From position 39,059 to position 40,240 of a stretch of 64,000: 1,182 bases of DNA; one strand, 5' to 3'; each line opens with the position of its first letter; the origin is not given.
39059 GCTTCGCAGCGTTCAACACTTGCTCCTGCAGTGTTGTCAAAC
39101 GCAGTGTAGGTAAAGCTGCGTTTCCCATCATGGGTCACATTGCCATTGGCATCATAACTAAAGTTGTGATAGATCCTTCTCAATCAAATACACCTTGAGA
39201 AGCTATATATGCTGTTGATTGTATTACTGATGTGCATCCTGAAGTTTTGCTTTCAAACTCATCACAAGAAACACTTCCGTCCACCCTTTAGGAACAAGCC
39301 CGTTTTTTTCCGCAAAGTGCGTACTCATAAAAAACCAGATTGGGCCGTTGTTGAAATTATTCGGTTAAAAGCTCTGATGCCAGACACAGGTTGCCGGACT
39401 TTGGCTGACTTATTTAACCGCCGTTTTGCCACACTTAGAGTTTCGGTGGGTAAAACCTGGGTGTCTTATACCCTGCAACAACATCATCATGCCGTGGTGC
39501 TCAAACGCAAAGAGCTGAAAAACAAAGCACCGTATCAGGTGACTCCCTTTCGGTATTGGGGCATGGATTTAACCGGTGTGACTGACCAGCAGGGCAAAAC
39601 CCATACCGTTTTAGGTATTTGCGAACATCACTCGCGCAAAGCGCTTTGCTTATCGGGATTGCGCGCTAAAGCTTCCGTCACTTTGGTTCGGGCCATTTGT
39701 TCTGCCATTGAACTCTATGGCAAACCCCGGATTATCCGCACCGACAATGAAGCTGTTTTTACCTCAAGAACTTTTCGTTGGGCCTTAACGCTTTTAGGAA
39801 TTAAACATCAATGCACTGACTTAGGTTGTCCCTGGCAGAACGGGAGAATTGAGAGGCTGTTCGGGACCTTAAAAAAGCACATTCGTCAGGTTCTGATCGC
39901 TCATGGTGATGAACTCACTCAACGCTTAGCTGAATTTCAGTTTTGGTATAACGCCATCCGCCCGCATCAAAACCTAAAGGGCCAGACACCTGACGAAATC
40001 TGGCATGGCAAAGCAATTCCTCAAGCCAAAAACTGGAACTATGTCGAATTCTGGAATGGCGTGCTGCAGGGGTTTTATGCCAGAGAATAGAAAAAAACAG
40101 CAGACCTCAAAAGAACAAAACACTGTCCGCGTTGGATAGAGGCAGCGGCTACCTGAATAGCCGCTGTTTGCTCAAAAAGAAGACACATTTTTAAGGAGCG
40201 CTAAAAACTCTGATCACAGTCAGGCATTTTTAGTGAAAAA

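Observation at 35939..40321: DDE integrase with a highly conserved 193-bp 3' unit whose distal 109 bp marks the end of three successive cassette genes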

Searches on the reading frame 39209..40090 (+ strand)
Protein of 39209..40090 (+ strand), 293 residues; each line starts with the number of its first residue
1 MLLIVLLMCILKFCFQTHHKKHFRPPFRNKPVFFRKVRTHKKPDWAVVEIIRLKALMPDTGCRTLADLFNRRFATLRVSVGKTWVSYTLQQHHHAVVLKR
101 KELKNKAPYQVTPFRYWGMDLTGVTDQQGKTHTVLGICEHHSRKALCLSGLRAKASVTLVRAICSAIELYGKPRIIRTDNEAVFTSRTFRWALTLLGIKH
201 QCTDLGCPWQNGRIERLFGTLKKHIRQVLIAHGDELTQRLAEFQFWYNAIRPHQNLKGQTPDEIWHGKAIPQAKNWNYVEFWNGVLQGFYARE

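Call 4: search_protein_families(library=pfam, proteins=[window:39209-40090:+], max_evalue=0.01)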
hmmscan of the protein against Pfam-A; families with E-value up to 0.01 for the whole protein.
window:39209-40090:+ (293 aa): 4 families
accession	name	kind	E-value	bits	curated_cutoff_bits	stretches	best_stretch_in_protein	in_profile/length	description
PF13683.12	rve_3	-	2.6e-14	53.2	26.5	1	197-261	2-67/67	Integrase core domain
PF00665.32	rve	-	1.9e-10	41.3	32.6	1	113-205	4-99/102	Integrase core domain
PF24764.1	rva_4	-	0.00011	22.5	26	1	134-228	26-119/194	Integrase core domain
PF13333.12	rve_2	-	0.0013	19.3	22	1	215-262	1-49/56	Integrase core domain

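Call 10: find_homologous_proteins(query=window:39209-40090:+, max_evalue=0.00001)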
Query window:39209-40090:+ (293 aa): 1575 proteins with E <= 0.00001 among 1815 candidates; the best 120 are listed.
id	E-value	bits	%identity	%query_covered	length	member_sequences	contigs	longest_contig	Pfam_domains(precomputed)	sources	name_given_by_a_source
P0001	1.8e-183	626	92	95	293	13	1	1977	PF00665.33,PF13683.13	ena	-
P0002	1.7e-182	623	90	100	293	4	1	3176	PF00665.33,PF13683.13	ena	-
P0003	1.6e-154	531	87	88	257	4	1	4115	PF00665.33,PF13683.13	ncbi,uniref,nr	ncbi:integrase core domain-containing protein [Rheinheimera soli]|uniref:Transposase InsO family pro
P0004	1.0e-144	499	87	83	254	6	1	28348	PF00665.33,PF13683.13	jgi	-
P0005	4.5e-126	438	66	94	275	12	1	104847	PF00665.33,PF13683.13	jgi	jgi:putative transposase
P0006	1.2e-93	332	51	99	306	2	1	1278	PF00665.33,PF13683.13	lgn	-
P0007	1.3e-89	318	53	89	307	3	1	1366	PF00665.33,PF13683.13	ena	-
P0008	9.2e-89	316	53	90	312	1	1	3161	PF00665.33,PF13683.13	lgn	-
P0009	2.7e-88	314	49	99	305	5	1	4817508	PF00665.33,PF13683.13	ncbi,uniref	ncbi:integrase core domain-containing protein [Nitrincola sp. MINF-07-Sa-05]|uniref:integrase core d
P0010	1.3e-87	312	57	87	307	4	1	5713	PF00665.33,PF13683.13,PF24764.2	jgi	jgi:transposase InsO family protein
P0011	9.6e-87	309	51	94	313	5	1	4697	PF00665.33,PF13683.13,PF24764.2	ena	-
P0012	7.0e-86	306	49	100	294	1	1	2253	PF00665.33,PF13683.13,PF24764.2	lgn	-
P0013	5.0e-85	303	53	86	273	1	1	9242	PF00665.33,PF13683.13,PF24764.2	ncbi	-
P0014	1.0e-84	302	47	98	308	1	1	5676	PF00665.33,PF13683.13,PF24764.2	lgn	-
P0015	1.3e-84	302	47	100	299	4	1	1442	PF00665.33,PF13683.13,PF24764.2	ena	-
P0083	8.0e-78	280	50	87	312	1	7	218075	PF00665.33,PF13683.13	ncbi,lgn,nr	ncbi:MAG: transposase family protein [Betaproteobacteria bacterium]|nr:transposase family protein [B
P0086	8.6e-78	279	47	99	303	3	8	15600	PF00665.33,PF13683.13,PF24764.2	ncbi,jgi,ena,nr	ncbi:MAG: hypothetical protein A3J49_02740 [Gallionellales bacterium RIFCSPHIGHO2_02_FULL_57_16]|nr:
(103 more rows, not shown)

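Call 11: find_encoding_contigs(protein=P0004, flank=8000)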
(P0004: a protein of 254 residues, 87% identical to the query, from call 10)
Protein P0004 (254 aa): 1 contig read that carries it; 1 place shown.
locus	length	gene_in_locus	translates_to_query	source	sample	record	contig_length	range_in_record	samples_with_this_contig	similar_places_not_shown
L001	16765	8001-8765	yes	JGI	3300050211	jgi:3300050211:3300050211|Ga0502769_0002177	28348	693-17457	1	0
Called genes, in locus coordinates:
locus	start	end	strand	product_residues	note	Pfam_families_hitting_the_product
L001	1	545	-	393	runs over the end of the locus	PF12704:MacB_PCD, PF02687:FtsX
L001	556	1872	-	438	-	PF12704:MacB_PCD, PF02687:FtsX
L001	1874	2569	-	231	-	PF00005:ABC_tran, PF02463:SMC_N (faint), PF13304:AAA_21 (faint)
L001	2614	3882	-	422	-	-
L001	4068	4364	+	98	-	PF03795:YCII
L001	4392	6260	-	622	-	PF00990:GGDEF, PF00563:EAL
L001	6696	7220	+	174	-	-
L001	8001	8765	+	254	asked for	PF00665:rve, PF13683:rve_3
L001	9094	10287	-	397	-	PF12242:Eno-Rase_NADH_b, PF12241:Enoyl_reductase, PF07055:Eno-Rase_FAD_bd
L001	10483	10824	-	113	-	PF01722:BolA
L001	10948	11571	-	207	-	PF13532:2OG-FeII_Oxy_2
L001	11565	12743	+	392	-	PF26049:RLMG_N, PF08241:Methyltransf_11 (faint), PF05175:MTS, PF06325:PrmA (weak), PF13847:Methyltransf_31, PF08242:Methyltransf_12, PF13649:Methyltransf_25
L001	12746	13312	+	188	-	PF03923:Lipoprotein_16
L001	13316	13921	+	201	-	PF00160:Pro_isomerase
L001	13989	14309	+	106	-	-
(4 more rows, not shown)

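Call 12: find_encoding_contigs(protein=P0005, flank=8000)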
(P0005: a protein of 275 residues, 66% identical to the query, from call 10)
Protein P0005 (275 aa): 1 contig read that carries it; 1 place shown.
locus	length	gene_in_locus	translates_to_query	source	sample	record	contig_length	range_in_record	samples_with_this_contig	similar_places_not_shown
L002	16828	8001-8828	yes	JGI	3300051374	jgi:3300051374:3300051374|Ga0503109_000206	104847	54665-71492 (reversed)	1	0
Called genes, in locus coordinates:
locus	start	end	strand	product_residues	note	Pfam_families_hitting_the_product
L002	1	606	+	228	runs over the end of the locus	PF14518:Haem_oxygenas_2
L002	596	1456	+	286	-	PF22523:DUF6999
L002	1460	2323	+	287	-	-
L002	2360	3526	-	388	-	-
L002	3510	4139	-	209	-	-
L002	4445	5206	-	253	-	PF01061:ABC2_membrane, PF12698:ABC2_membrane_3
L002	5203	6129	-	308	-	PF00005:ABC_tran, PF13304:AAA_21 (weak)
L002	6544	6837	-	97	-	-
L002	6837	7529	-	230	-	-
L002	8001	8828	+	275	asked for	PF00665:rve, PF13683:rve_3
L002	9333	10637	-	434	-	PF00672:HAMP, PF00512:HisKA, PF02518:HATPase_c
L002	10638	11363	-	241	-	PF00072:Response_reg, PF00486:Trans_reg_C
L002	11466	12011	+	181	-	PF03449:GreA_GreB_N, PF01272:GreA_GreB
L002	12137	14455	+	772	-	PF09371:Tex_N, PF22706:Tex_central_region, PF14639:YqgF, PF16921:Tex_YqgF, PF14635:HHH_7 (weak), PF12836:HHH_3, PF17674:HHH_9, PF00575:S1, +1 more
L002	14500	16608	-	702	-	PF00486:Trans_reg_C, PF23414:Beta-prop_EML_2 (faint), PF00930:DPPIV_N (faint), PF07676:PD40 (faint), PF25174:Beta-prop_THOC3, PF26549:Tricorn_N, PF26550:Tricorn_2nd (faint), PF26549:Tricorn_N (weak), +2 more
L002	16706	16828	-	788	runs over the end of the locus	PF02129:Peptidase_S15 (faint), PF00326:Peptidase_S9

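Call 13: find_encoding_contigs(protein=P0003, flank=8000)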
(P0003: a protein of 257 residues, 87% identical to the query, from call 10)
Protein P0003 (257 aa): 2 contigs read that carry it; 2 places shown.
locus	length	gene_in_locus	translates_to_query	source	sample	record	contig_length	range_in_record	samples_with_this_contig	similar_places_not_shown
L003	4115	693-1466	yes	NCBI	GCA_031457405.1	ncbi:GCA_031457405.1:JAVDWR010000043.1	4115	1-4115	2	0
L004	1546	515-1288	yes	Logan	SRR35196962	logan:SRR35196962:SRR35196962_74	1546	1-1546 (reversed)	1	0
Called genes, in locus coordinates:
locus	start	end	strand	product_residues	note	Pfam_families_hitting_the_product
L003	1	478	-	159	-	PF20041:DUF6443 (faint), PF05593:RHS_repeat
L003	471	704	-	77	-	-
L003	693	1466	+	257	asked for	PF00665:rve, PF13683:rve_3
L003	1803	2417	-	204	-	-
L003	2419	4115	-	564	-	PF05593:RHS_repeat (faint)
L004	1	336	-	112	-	?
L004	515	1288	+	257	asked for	PF00665:rve, PF13683:rve_3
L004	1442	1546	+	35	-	?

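Call 17: search_protein_families(library=ncbifam, proteins=[window:39209-40090:+], max_evalue=0.01)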
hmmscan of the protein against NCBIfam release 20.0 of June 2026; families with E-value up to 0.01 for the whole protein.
window:39209-40090:+ (293 aa): 5 families
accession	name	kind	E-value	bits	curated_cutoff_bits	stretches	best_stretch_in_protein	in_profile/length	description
NF033577.2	transpos_IS481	equivalog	1.3e-30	106.9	224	1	49-262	66-281/284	IS481 family transposase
NF033516.0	transpos_IS3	equivalog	9.8e-24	84.3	160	1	81-263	185-367/369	IS3 family transposase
NF033594.2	transpos_ISNCY_2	equivalog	0.00035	19.9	250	1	161-222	176-247/368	ISNCY family transposase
NF033545.0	transpos_IS630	equivalog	0.0014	18.2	100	1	125-244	176-295/299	IS630 family transposase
NF006918.0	PRK09409.1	subfamily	0.0026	17.4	597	1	173-269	192-289/301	IS2 transposase TnpB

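Call 31: find_encoding_contigs(protein=P0086, flank=3000, max_places=10)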
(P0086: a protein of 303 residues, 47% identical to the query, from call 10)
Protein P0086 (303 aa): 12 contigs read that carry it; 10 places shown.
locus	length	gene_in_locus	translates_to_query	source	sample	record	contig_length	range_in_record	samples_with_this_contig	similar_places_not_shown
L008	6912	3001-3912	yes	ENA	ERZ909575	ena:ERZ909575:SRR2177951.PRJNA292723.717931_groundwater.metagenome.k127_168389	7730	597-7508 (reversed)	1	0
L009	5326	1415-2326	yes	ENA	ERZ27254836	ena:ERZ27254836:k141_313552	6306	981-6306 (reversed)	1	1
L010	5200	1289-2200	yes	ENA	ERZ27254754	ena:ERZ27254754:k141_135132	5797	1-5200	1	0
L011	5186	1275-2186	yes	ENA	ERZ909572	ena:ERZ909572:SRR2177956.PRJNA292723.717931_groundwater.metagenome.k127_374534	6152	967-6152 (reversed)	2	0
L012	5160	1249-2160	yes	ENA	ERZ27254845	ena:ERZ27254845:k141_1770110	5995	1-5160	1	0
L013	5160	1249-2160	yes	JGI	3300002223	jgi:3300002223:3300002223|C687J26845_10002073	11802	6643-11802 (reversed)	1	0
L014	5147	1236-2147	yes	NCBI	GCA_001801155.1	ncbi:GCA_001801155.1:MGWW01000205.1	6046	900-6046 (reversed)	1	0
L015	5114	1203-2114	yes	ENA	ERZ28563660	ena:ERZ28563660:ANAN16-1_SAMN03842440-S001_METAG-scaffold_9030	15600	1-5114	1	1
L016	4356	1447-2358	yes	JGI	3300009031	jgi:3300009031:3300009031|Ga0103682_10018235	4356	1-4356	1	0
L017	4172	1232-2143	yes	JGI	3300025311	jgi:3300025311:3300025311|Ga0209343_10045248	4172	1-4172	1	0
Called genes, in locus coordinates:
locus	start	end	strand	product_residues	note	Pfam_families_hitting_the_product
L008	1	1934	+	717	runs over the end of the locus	?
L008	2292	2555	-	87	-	PF14384:BrnA_antitoxin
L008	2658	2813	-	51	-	PF04365:BrnT_toxin (weak)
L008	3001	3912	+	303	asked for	PF00665:rve, PF24764:rva_4 (faint), PF13683:rve_3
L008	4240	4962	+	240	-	-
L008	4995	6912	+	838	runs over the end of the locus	?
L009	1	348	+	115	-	?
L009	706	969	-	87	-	PF14384:BrnA_antitoxin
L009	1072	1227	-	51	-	PF04365:BrnT_toxin (weak)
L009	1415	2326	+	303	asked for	PF00665:rve, PF24764:rva_4 (faint), PF13683:rve_3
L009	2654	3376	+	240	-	-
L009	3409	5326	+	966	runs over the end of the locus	?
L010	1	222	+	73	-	?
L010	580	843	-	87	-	PF14384:BrnA_antitoxin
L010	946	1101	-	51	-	PF04365:BrnT_toxin (weak)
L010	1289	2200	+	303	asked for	PF00665:rve, PF24764:rva_4 (faint), PF13683:rve_3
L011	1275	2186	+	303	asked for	PF00665:rve, PF24764:rva_4 (faint), PF13683:rve_3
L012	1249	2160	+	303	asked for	PF00665:rve, PF24764:rva_4 (faint), PF13683:rve_3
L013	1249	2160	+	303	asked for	PF00665:rve, PF24764:rva_4 (faint), PF13683:rve_3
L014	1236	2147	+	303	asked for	PF00665:rve, PF24764:rva_4 (faint), PF13683:rve_3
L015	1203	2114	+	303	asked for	PF00665:rve, PF24764:rva_4 (faint), PF13683:rve_3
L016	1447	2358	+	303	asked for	PF00665:rve, PF24764:rva_4 (faint), PF13683:rve_3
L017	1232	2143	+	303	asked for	PF00665:rve, PF24764:rva_4 (faint), PF13683:rve_3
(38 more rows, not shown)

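Call 32: find_encoding_contigs(protein=P0083, flank=3000, max_places=10)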
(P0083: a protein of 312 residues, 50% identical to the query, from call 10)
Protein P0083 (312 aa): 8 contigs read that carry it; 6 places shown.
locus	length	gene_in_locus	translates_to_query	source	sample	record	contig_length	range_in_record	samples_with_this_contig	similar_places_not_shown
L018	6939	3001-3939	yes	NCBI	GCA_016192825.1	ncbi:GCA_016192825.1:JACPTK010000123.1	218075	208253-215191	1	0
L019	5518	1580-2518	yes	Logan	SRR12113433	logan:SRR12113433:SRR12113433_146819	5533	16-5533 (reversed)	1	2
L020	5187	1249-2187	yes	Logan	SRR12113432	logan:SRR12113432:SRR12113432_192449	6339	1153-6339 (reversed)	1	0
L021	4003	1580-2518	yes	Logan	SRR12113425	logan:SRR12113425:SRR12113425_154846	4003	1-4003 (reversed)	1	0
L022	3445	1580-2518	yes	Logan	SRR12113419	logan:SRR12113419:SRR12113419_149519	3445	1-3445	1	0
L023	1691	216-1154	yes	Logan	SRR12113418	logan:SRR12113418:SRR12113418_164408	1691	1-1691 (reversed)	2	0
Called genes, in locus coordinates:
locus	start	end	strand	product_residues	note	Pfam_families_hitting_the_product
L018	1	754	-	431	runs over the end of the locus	-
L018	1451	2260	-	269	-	-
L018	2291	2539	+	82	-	-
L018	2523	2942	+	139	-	PF01850:PIN, PF13470:PIN_3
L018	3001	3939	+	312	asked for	PF00665:rve, PF13683:rve_3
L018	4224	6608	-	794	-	PF01590:GAF, PF13185:GAF_2, PF13492:GAF_3, PF01590:GAF, PF13185:GAF_2, PF13492:GAF_3, PF00989:PAS, PF00211:Guanylate_cyc, +2 more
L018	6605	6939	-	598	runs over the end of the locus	PF00990:GGDEF, PF00563:EAL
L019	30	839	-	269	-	-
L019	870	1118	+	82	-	-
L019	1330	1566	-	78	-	-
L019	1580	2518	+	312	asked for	PF00665:rve, PF13683:rve_3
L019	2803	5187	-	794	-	PF01590:GAF, PF13185:GAF_2, PF13492:GAF_3, PF01590:GAF, PF13185:GAF_2, PF13492:GAF_3, PF00989:PAS, PF00211:Guanylate_cyc, +2 more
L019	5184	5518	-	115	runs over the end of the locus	?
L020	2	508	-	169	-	?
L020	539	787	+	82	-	-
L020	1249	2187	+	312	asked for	PF00665:rve, PF13683:rve_3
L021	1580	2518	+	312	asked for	PF00665:rve, PF13683:rve_3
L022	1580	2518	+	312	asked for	PF00665:rve, PF13683:rve_3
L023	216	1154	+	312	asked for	PF00665:rve, PF13683:rve_3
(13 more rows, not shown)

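Call 40: find_related_loci(query=A5, collection=metagenome_contigs, flank=5000)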
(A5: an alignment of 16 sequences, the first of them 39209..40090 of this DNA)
Query A5 (293 aa) in metagenome_contigs; peptide patterns used: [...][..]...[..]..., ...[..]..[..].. (x = any residue, [..] = any of these).
600 stretches matched a pattern (row limit reached: there are more); 368 encode a relative of the query (tblastn E <= 1e-3); the best 80 are kept; 80 distinct loci.
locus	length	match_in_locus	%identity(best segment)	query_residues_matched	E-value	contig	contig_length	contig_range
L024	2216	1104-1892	53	30-292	4e-93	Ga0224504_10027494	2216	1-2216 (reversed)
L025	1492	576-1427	49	22-292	4e-92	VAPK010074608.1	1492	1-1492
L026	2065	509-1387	47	2-292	7e-89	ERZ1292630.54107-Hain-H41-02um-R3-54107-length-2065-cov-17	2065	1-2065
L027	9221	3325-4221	48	1-290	3e-85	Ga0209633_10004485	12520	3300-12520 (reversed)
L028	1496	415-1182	53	38-292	5e-90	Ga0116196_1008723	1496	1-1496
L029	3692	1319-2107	50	30-292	4e-85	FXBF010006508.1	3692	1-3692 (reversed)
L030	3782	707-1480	53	38-292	3e-84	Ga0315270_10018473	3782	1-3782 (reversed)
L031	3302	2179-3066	46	4-292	1e-83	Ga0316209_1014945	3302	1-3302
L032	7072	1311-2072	52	42-292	8e-83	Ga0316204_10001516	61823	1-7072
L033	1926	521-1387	47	6-292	9e-87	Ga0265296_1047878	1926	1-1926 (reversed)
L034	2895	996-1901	48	2-292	8e-84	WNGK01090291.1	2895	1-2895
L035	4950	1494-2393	47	2-292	3e-82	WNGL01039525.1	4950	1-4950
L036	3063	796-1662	45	6-292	1e-82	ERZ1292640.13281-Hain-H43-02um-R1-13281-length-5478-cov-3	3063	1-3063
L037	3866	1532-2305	52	38-292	9e-82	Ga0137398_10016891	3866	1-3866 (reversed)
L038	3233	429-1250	50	30-292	3e-82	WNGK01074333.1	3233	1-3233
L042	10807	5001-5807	49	27-292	5e-81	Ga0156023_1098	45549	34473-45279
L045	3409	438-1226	48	25-290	1e-80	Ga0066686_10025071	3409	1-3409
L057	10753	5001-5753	46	37-290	2e-77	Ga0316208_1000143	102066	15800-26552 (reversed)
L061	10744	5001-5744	50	42-290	2e-77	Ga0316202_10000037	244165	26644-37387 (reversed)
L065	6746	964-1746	49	36-292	5e-77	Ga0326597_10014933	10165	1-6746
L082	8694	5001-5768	47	38-290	4e-75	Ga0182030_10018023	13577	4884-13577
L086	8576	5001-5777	49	38-292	1e-74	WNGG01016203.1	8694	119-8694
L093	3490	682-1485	48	28-292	1e-74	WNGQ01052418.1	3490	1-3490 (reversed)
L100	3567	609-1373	46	38-290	3e-73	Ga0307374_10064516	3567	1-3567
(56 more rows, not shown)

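Call 51: find_encoding_contigs(protein=P0001, flank=3000, max_places=10)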
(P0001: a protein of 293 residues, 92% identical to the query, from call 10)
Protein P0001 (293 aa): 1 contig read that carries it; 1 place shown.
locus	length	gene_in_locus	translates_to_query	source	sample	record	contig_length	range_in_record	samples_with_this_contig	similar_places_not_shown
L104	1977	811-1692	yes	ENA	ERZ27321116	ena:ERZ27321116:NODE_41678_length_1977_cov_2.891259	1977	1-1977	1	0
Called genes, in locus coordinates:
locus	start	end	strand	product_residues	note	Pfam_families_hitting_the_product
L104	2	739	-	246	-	?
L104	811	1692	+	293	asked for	PF00665:rve, PF13683:rve_3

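Call 52: find_encoding_contigs(protein=P0002, flank=3000, max_places=10)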
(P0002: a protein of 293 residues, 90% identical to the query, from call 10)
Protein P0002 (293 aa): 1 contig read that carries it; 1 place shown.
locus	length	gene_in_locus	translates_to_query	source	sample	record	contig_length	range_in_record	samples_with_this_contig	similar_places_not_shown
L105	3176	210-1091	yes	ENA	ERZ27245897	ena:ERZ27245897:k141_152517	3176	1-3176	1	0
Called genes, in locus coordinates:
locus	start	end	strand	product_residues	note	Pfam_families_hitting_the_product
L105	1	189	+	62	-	?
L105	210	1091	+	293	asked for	PF00665:rve, PF13683:rve_3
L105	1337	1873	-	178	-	-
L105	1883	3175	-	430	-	?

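Call 65: search_dna_similar(query=window:39209-40090:+, collection=plasmids, mode=protein, max_rows=25)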
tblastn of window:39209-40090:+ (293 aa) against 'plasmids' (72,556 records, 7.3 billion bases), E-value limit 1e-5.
Records with a match: 1856; places in all: 3168; records where one place covers at least 80% of the query: 64.
Best place of each record, by identity: <60% 1856.
By first word of the organism name: Acinetobacter 295; Salmonella 137; Klebsiella 126; Xanthomonas 116; Escherichia 91; Ralstonia 90; Piscirickettsia 76; Bradyrhizobium 67; Pseudomonas 51; Burkholderia 51; and 158 more.
By predicted mobility (MOB-suite, as given by PLSDB): conjugative 788; non-mobilizable 611; mobilizable 457.
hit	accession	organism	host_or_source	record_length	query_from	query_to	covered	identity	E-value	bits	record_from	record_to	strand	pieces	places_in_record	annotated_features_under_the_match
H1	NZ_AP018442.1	Undibacterium sp. YM2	-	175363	64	292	78%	39.9%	5e-42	161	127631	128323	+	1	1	integrase core domain-containing protein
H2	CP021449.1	Ralstonia solanacearum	sesame seedling,cell culture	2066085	6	271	91%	28.6%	4e-10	68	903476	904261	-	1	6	impL: IcmF-related protein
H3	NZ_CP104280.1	Comamonas aquatica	-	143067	32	274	83%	29.6%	2e-7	60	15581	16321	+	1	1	IS3 family transposase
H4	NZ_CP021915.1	Sagittula sp. P11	cell culture,sulfidic waters (60 m) ...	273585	32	272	82%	29.2%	8e-10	67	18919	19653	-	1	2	IS3 family transposase | NUDIX domain-containing protein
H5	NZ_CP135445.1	Thioclava sp. FTW29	-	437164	32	272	82%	28.2%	1e-8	63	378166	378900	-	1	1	IS3 family transposase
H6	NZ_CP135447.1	Thioclava sp. FTW29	-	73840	32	272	82%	28.2%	3e-8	62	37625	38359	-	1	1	IS3 family transposase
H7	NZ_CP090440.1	Vibrio maritimus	Skeletonema costatum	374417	36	265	78%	28.9%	6e-11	70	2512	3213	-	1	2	IS3 family transposase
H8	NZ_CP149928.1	Thioclava sp. GXIMD4216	pure culture,mangrove soil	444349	30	272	83%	27.3%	6e-9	64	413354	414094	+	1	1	IS3 family transposase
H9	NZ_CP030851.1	Runella rosea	Whole organism,fresh water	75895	39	282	83%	27.1%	4e-9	65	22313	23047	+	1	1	none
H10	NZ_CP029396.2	Acinetobacter defluvii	pure culture,sewage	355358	27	274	85%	26.2%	4e-9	65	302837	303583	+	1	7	IS3 family transposase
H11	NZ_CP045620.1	Roseibium aggregatum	-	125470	36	261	77%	28.6%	2e-8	63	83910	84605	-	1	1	none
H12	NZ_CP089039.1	Acinetobacter ursingii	Homo sapiens,Genome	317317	27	272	84%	26.3%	1e-7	60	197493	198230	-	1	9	IS3-like element ISAba14 family transposase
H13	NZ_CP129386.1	Salmonella enterica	Homo sapiens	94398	33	285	86%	25.6%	1e-7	60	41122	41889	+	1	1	IS3 family transposase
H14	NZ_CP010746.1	Phaeobacter inhibens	cell culture,fish larvae aquaculture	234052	16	265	85%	25.7%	3e-7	59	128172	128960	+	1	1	none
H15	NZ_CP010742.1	Phaeobacter inhibens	cell culture,zooplankton aquaculture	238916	16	265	85%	25.7%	3e-7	59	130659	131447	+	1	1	none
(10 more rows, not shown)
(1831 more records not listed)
